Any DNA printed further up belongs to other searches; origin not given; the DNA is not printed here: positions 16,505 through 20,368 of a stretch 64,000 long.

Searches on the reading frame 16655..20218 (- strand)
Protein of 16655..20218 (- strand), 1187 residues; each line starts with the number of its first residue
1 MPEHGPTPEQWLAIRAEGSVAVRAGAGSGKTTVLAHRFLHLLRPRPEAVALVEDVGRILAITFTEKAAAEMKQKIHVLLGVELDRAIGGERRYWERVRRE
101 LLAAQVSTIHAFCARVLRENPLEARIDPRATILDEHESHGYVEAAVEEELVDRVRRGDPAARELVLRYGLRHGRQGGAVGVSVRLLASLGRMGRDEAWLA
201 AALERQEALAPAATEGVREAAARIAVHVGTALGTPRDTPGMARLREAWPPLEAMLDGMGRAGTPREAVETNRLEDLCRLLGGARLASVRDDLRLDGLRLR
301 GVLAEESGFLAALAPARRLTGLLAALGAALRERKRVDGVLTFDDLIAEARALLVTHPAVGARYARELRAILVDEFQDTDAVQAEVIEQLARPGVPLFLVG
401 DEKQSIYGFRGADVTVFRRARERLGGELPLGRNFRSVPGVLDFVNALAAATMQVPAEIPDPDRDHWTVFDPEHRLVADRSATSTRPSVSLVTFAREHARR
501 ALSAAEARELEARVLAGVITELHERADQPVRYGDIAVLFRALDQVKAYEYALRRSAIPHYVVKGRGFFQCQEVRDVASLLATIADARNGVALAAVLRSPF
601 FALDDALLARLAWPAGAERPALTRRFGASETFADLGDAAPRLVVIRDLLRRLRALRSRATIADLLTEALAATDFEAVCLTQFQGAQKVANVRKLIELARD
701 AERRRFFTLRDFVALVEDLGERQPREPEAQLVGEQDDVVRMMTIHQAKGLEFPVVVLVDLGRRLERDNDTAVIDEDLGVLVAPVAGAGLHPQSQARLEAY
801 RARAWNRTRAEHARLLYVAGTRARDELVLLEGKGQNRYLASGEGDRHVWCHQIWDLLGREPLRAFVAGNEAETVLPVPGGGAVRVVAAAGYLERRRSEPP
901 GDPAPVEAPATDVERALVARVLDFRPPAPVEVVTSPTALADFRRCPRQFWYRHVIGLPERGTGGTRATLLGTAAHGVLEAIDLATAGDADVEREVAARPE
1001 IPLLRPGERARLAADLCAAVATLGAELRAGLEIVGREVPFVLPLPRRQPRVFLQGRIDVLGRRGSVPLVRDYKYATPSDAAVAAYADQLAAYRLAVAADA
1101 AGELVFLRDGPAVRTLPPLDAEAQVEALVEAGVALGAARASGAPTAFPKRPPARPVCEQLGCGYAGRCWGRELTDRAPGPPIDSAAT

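Call 51: search_protein_families(library=pfam, proteins=[window:16655-20218:-], max_evalue=0.0001)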
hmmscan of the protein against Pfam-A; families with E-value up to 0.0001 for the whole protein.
window:16655-20218:- (1187 aa): 5 families
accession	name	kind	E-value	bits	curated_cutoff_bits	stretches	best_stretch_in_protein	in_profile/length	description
PF00580.27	UvrD-helicase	-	1.1e-52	179.8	23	2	7-148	2-122/271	UvrD/REP helicase N-terminal domain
PF13361.12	UvrD_C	-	7.2e-28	98.4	25.6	2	685-829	235-345/350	UvrD-like helicase C-terminal domain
PF12705.13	PDDEXK_1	-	9e-23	81.9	22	1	935-1168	3-246/247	PD-(D/E)XK nuclease superfamily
PF13245.12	AAA_19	-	1.9e-17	64.1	25.1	1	16-410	10-134/134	AAA domain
PF13538.12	UvrD_C_2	-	1.2e-09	38.3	27.4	0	740-759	3-22/52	UvrD-like helicase C-terminal domain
